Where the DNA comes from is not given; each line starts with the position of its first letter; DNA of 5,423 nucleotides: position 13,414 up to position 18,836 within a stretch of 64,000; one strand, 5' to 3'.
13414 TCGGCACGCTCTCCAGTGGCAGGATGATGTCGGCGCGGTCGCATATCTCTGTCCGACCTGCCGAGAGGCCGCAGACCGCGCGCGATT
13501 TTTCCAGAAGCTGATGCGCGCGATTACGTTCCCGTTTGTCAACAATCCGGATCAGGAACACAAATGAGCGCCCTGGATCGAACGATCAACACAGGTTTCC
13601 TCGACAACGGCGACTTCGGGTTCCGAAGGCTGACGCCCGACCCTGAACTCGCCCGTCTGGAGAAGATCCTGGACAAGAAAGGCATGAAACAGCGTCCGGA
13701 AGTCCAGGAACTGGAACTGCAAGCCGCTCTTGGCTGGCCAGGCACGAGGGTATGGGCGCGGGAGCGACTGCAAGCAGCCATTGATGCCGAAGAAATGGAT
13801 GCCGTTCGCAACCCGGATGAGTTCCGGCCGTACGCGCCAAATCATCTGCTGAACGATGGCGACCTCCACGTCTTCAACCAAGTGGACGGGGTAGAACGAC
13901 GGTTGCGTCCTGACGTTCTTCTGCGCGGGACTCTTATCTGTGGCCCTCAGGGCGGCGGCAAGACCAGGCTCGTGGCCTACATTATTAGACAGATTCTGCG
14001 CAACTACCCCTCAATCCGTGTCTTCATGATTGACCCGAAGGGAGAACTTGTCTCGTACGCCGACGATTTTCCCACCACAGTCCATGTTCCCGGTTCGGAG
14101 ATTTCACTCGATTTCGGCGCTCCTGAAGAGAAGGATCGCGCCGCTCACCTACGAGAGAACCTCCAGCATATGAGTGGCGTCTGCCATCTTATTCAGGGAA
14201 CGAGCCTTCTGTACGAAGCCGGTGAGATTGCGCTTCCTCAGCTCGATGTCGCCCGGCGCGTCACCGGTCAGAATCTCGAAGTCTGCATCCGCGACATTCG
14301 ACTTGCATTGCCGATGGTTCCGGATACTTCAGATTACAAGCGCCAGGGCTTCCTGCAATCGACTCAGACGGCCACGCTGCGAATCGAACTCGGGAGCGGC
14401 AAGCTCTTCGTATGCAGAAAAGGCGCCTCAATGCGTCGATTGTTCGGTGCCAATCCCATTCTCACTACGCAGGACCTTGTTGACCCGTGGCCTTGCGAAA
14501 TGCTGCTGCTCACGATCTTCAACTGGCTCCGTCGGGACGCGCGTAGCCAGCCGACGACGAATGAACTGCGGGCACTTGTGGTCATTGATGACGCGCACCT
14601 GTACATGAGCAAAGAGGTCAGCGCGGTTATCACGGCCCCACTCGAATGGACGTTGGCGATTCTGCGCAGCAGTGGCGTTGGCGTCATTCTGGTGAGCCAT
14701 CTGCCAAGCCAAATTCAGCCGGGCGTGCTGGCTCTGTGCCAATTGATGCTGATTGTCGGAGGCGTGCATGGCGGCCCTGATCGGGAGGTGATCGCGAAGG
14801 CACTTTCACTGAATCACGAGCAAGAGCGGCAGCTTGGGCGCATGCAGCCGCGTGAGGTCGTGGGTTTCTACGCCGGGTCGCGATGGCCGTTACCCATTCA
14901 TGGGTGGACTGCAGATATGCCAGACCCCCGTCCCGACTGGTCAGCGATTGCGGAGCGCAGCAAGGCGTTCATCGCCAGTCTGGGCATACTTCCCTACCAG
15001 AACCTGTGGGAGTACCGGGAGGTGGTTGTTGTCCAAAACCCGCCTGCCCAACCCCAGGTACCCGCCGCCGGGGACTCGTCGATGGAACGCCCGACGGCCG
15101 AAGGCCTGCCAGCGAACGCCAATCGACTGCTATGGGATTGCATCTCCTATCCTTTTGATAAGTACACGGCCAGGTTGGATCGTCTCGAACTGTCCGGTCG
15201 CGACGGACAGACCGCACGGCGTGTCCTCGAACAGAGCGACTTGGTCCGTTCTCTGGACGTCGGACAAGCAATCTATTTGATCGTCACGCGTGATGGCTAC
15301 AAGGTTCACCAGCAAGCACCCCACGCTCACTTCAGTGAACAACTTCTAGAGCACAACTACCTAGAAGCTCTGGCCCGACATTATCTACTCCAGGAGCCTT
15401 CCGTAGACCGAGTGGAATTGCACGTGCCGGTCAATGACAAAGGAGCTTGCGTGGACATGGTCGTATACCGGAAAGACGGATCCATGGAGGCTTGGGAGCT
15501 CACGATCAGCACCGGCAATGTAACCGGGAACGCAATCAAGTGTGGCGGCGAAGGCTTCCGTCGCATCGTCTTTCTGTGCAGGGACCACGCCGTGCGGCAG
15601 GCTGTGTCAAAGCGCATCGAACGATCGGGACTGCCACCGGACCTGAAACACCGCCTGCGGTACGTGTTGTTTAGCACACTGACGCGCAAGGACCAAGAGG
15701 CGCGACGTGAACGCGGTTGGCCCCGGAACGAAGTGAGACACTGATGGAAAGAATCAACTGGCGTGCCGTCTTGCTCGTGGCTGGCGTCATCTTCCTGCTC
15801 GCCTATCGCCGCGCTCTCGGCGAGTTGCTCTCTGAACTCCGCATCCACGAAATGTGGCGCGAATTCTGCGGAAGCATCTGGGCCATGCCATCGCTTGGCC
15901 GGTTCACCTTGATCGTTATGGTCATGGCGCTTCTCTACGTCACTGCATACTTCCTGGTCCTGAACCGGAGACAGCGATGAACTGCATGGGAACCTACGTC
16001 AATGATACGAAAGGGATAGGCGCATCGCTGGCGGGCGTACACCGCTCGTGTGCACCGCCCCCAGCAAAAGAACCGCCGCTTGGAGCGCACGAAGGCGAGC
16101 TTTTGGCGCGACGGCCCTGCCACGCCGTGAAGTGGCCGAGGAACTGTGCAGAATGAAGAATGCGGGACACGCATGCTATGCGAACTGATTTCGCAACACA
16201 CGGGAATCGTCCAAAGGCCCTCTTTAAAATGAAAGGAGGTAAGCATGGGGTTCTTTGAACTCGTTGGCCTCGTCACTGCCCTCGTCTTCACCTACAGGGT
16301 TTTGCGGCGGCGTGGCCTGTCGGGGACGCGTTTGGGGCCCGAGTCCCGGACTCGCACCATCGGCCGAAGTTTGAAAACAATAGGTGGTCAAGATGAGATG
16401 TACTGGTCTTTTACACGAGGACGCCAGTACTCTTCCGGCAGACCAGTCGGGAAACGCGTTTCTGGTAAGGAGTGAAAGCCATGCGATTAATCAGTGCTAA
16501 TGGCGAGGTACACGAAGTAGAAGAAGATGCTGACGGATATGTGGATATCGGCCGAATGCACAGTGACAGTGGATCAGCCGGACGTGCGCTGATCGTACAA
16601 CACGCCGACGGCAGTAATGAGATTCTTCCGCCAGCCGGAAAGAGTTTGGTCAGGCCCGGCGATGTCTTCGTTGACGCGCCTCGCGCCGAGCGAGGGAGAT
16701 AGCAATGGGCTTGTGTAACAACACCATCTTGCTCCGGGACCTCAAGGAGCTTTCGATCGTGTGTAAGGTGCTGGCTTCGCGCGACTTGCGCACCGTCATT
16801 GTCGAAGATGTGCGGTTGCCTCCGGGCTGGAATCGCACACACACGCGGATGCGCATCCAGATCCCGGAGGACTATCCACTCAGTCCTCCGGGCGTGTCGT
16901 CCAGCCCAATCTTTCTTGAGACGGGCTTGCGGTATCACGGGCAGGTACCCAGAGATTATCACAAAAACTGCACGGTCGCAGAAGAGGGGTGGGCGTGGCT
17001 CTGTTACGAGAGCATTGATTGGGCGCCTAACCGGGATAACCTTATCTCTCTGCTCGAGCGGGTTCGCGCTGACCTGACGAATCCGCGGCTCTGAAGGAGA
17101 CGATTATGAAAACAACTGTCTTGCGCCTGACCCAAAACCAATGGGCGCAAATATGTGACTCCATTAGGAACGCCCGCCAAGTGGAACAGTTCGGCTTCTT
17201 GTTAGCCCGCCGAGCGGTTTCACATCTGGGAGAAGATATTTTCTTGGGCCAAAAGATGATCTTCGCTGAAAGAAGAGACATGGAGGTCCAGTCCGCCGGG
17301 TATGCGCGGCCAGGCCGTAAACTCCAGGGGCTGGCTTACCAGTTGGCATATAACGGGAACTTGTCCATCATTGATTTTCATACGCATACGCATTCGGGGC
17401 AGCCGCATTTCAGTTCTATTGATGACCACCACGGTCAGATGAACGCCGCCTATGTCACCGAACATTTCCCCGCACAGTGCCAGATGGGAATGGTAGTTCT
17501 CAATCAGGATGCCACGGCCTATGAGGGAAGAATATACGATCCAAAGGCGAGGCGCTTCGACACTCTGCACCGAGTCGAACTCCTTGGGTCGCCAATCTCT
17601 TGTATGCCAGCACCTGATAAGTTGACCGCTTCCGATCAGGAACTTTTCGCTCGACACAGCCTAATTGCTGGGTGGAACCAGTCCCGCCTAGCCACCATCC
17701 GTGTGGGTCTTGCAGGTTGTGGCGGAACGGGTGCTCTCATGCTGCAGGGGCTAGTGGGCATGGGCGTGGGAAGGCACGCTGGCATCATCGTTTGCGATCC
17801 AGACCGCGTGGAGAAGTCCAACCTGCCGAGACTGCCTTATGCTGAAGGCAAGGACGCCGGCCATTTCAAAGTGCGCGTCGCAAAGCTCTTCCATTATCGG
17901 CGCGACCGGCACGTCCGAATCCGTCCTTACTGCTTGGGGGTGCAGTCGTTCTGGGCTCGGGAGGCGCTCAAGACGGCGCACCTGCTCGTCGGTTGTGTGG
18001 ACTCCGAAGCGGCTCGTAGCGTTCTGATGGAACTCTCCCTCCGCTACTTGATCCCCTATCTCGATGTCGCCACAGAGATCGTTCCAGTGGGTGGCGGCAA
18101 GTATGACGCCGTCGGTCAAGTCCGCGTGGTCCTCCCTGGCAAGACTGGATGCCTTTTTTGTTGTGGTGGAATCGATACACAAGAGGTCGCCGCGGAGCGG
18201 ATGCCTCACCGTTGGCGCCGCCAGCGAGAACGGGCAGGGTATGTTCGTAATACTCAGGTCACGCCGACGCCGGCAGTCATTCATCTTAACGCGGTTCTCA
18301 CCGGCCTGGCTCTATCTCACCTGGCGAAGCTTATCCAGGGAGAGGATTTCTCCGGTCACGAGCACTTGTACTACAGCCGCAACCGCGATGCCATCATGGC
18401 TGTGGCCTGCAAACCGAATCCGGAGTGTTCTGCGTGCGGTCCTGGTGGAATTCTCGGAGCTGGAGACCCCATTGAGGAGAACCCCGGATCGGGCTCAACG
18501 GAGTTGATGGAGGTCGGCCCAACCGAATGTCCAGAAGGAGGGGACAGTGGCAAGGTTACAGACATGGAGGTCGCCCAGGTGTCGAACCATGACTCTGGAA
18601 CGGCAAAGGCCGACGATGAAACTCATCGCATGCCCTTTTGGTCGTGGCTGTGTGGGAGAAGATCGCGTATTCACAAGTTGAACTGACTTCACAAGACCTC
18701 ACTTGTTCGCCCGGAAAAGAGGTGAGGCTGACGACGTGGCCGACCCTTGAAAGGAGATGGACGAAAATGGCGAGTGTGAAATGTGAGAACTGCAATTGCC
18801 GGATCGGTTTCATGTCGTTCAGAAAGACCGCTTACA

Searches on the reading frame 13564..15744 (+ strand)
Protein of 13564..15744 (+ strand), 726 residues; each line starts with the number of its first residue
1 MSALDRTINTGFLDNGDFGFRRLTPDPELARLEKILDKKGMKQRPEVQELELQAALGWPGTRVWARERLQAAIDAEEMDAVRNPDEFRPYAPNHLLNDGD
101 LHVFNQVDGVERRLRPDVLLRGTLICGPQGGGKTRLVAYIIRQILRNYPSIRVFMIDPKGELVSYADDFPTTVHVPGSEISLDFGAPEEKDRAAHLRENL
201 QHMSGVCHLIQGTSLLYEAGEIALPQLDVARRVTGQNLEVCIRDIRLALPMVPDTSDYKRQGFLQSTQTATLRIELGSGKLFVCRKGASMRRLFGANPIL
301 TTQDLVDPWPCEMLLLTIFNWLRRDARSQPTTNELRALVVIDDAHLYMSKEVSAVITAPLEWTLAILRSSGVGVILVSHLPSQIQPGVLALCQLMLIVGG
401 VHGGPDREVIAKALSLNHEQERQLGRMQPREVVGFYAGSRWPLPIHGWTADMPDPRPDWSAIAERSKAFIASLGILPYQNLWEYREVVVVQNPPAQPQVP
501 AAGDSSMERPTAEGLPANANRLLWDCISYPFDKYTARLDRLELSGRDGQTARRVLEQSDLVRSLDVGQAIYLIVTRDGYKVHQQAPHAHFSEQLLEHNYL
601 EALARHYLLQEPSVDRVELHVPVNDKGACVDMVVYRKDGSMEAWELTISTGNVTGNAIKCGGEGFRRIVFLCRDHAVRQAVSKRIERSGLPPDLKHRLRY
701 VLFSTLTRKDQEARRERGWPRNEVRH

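Call 4: search_protein_families(library=pfam, proteins=[window:13564-15744:+], max_evalue=1)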
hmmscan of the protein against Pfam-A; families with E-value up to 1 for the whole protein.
window:13564-15744:+ (726 aa): 10 families
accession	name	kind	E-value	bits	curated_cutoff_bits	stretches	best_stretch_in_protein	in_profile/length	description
PF05872.18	HerA_C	-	1.9e-05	24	22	1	339-390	261-311/502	Helicase HerA-like C-terminal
PF01935.23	DUF87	-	8.2e-05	23.2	23.2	1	120-176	23-79/220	Helicase HerA, central domain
PF13401.12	AAA_22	-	8.5e-05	23.3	27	1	123-203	8-82/130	AAA domain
PF00270.35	DEAD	-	0.0077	16.4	26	1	121-164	15-59/167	DEAD/DEAH box helicase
PF01580.24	FtsK_SpoIIIE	-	0.015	15.2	24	1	123-177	42-98/221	FtsK/SpoIIIE family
PF04851.21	ResIII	-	0.028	14.8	22.5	1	123-164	26-67/164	Type III restriction enzyme, res subunit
PF12846.13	AAA_10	-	0.038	13.5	27.5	1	122-173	23-72/362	AAA-like domain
PF01637.24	ATPase_2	-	0.066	13.5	33.2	1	124-188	24-69/225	ATPase domain predominantly from Archaea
PF13191.12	AAA_16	-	0.086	13.8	32.6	1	121-150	25-52/167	AAA ATPase domain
PF00910.28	RNA_helicase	-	0.12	13.3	21.5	1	124-149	2-27/105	RNA helicase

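Call 13: search_protein_families(library=padloc, proteins=[window:13564-15744:+], max_evalue=0.1)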
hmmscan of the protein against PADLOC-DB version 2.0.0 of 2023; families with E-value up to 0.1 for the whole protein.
window:13564-15744:+ (726 aa): 8 families
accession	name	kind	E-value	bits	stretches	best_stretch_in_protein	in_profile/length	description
PDLC04140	mad8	-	5.6e-14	50.4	1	123-417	30-269/314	mads_8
PDLC04105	HerA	-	2e-09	34.6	2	120-177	166-222/576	-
PDLC01055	HerA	-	3.3e-06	24.2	1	117-165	154-202/532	Type III coevolved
PDLC04100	HerA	-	3.9e-05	20.5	1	117-169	160-208/580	-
PDLC04103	HerA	-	0.00012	18.6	0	120-166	172-216/579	-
PDLC02185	HerA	-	0.00046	17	1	118-169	162-209/585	-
PDLC03920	MkoA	-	0.0013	15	1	123-153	634-664/1112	-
PDLC04104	HerA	-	0.025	11.3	1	338-398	222-287/379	-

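Call 33: find_related_loci(query=A3, collection=genome_contigs, flank=10000)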
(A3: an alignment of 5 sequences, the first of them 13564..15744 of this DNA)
Query A3 (726 aa) in genome_contigs; peptide patterns used: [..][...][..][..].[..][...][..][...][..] (x = any residue, [..] = any of these).
32 stretches matched a pattern, but none encodes a relative of the query by tblastn (E <= 1e-3).

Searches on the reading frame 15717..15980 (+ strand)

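Call 4: search_protein_families(library=pfam, proteins=[window:15717-15980:+], max_evalue=1)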
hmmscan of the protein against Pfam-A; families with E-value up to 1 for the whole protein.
window:15717-15980:+ (87 aa): 2 families
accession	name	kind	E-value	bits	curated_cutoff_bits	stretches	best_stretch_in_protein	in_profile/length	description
PF03600.22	CitMHS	-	0.02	14.4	31.9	1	7-74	240-292/336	Citrate transporter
PF06024.17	Orf78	-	0.1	13.4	29.4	1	65-86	70-91/101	Orf78 (ac78)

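Call 13: search_protein_families(library=padloc, proteins=[window:15717-15980:+], max_evalue=0.1)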
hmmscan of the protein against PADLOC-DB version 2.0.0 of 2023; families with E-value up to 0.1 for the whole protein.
window:15717-15980:+ (87 aa): 0 families

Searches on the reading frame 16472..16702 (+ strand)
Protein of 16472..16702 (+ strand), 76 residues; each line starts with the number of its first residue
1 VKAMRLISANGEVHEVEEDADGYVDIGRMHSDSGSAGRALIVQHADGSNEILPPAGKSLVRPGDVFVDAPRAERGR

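Call 4: search_protein_families(library=pfam, proteins=[window:16472-16702:+], max_evalue=1)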
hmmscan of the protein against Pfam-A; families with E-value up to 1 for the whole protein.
window:16472-16702:+ (76 aa): 0 families

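Call 13: search_protein_families(library=padloc, proteins=[window:16472-16702:+], max_evalue=0.1)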
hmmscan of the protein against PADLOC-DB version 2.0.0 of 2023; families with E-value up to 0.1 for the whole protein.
window:16472-16702:+ (76 aa): 0 families

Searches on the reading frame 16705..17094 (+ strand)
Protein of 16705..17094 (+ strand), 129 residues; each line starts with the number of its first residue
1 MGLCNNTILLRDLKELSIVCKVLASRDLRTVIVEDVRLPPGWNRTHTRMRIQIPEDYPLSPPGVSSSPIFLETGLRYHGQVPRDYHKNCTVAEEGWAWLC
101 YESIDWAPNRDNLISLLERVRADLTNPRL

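Call 4: search_protein_families(library=pfam, proteins=[window:16705-17094:+], max_evalue=1)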
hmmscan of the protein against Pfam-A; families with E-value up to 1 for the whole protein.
window:16705-17094:+ (129 aa): 5 families
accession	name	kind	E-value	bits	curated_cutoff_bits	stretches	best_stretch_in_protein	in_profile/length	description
PF14462.11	Prok-E2_E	-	6.5e-05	23.1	25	1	14-124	10-120/123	Prokaryotic E2 family E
PF00179.31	UQ_con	-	0.036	14.1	27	1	43-68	43-68/140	Ubiquitin-conjugating enzyme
PF23009.1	UBC_like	-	0.095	13.1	27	1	45-66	21-42/85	Ubiquitin conjugating domain-like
PF21366.3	TRAFD1-XIAF1_ZnF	-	0.12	12.7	27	1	2-20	24-42/43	TRAFD1/XAF1, zinc finger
PF05773.27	RWD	-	0.15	12.6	22.8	1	42-67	46-71/112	RWD domain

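Call 13: search_protein_families(library=padloc, proteins=[window:16705-17094:+], max_evalue=0.1)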
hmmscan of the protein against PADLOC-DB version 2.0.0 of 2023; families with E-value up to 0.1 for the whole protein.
window:16705-17094:+ (129 aa): 0 families

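Call 77: search_solved_structures(query=window:16705-17094:+, max_evalue=1, show_alignments=1)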
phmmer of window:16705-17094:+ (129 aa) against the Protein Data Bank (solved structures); distinct sequences matched with E-value up to 1: 10.
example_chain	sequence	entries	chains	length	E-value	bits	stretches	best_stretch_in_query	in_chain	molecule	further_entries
2ucz_A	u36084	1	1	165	0.043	16.9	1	49-81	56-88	UBIQUITIN CONJUGATING ENZYME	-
4jqu_A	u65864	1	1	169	0.05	16.7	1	49-81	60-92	Ubiquitin-conjugating enzyme E2 7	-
9jtc_B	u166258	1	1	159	0.21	14.6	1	14-84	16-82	Ubiquitin/ISG15-conjugating enzyme E2 L6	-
4bwf_A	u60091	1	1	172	0.4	13.8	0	45-66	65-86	UBIQUITIN-CONJUGATING ENZYME E2-21 KDA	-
2y9p_A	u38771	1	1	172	0.49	13.5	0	45-65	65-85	UBIQUITIN-CONJUGATING ENZYME E2-21 KDA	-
2y9m_A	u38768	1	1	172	0.49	13.5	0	45-65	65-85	UBIQUITIN-CONJUGATING ENZYME E2-21 KDA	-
9eae_C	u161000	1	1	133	0.7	13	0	27-116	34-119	Citrobacter BubB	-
9eav_D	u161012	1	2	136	0.74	12.9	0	27-116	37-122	Citrobacter BubB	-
2kjh_A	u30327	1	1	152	0.88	12.6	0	21-82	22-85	Ubiquitin/ISG15-conjugating enzyme E2 L6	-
1wzv_A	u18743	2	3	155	0.93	12.6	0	21-82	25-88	Ubiquitin-conjugating enzyme E2 L6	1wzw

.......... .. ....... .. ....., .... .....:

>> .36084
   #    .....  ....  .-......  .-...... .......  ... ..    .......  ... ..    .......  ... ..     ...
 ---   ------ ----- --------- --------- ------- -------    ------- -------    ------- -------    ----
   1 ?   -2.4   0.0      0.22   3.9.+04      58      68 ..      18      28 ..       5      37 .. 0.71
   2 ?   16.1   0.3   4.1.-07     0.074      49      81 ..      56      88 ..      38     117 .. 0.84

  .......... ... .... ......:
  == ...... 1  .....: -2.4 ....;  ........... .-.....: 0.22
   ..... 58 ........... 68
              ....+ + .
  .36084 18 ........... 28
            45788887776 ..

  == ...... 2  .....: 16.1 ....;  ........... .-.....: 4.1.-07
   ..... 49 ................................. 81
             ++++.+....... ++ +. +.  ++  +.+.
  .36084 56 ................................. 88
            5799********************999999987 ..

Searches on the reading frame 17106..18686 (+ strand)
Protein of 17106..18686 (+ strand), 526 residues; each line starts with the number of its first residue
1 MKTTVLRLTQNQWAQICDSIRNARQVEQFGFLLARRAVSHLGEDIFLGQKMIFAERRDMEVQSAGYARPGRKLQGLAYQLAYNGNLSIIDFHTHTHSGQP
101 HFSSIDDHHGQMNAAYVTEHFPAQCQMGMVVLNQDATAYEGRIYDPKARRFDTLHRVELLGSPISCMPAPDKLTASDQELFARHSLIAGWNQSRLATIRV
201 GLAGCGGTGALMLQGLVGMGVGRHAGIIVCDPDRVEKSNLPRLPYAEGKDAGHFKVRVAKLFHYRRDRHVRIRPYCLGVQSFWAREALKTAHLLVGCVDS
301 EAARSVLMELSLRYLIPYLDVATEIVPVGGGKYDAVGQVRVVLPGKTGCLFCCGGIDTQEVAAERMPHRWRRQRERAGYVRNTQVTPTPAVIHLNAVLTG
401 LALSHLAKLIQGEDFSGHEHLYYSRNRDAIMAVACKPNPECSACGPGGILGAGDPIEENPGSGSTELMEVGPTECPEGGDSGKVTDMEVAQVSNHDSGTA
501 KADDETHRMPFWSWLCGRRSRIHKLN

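Call 4: search_protein_families(library=pfam, proteins=[window:17106-18686:+], max_evalue=1)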
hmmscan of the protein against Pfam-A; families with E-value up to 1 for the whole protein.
window:17106-18686:+ (526 aa): 2 families
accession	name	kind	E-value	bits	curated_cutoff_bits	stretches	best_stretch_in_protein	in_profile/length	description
PF00899.27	ThiF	-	1.6e-27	96.6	28.1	1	190-442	13-237/238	ThiF family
PF14464.11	Prok-JAB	-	0.026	14.8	25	1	14-113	6-93/114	Prokaryotic homologs of the JAB domain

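Call 13: search_protein_families(library=padloc, proteins=[window:17106-18686:+], max_evalue=0.1)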
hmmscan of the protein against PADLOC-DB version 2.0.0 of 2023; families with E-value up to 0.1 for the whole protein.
window:17106-18686:+ (526 aa): 15 families
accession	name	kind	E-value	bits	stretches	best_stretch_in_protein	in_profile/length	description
PDLC00829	E1-E2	-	1.9e-10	38.5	1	185-353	159-319/426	E1-E2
PDLC00828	E1-E2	-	6.9e-09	33.5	1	184-317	162-293/431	E1-E2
PDLC00842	E1-E2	-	0.00014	18.7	1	192-242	300-350/549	E1-E2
PDLC00840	E1-E2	-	0.00017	18.8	1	193-243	209-256/458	E1-E2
PDLC00853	E1-E2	-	0.0009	16.3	1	192-242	305-356/546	E1-E2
PDLC00844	E1-E2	-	0.0027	14.4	1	182-305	261-382/489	E1-E2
PDLC00826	E1-E2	-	0.0033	14.2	1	191-242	328-380/576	E1-E2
PDLC00854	E1-E2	-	0.0035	14.3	1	190-242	354-407/605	E1-E2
PDLC00836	E1-E2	-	0.004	13.8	1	192-306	336-449/602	E1-E2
PDLC00832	E1-E2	-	0.0051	13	1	190-242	331-380/588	E1-E2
PDLC00850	E1-E2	-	0.014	11.9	1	196-242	313-356/566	E1-E2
PDLC00839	E1-E2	-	0.014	11.6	1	192-242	365-412/602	E1-E2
PDLC00843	E1-E2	-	0.031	10.8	1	175-242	295-360/575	E1-E2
PDLC00857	E1-E2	-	0.043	10.3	1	198-257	347-402/589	E1-E2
PDLC00838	E1-E2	-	0.051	9.7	1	192-352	316-467/736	E1-E2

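Call 78: search_solved_structures(query=window:17106-18686:+, max_evalue=0.001)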
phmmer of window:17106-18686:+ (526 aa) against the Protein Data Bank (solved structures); distinct sequences matched with E-value up to 0.001: 40.
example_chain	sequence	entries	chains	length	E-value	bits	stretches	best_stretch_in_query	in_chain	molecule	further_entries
9ea4_A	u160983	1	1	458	4e-10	42.3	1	67-401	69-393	Citrobacter BubCD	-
1r4m_B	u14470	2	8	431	7.8e-10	41.4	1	194-353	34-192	ubiquitin-activating enzyme E1C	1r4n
3dbl_B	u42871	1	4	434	7.9e-10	41.3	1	194-353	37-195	NEDD8-activating enzyme E1 catalytic subunit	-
1tt5_B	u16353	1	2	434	8.2e-10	41.3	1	194-353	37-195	ubiquitin-activating enzyme E1C isoform 1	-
1yov_B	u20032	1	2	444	8.5e-10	41.2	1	194-353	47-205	Ubiquitin-activating enzyme E1C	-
3gzn_B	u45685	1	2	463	9.3e-10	41.1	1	194-353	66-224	NEDD8-activating enzyme E1 catalytic subunit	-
9ea5_A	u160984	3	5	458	1.7e-09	40.2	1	197-401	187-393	Citrobacter BubCD | Citrobacter BubCD D104A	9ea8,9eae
2nvu_B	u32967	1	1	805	2.5e-09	39.7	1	194-353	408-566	Maltose binding protein/NEDD8-activating enzyme E1 catalytic subunit chimera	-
3dbr_B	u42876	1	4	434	2.8e-09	39.5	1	194-353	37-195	NEDD8-activating enzyme E1 catalytic subunit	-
9eav_A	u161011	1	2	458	5.4e-09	38.6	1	197-399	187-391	Citrobacter BubCD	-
3dbh_B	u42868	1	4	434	5.4e-09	38.6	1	194-353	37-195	NEDD8-activating enzyme E1 catalytic subunit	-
8oif_A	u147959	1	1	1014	8.1e-08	34.7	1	167-320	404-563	Ubiquitin-like modifier-activating enzyme 7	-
8se9_A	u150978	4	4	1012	1.1e-07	34.3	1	167-320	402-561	Ubiquitin-like modifier-activating enzyme 7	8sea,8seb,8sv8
5l6h_A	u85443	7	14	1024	6.6e-06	28.4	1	155-259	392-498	Ubiquitin-activating enzyme E1 1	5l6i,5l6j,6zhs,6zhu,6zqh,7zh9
4nnj_A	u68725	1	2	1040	6.9e-06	28.3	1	155-259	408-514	Ubiquitin-activating enzyme E1 1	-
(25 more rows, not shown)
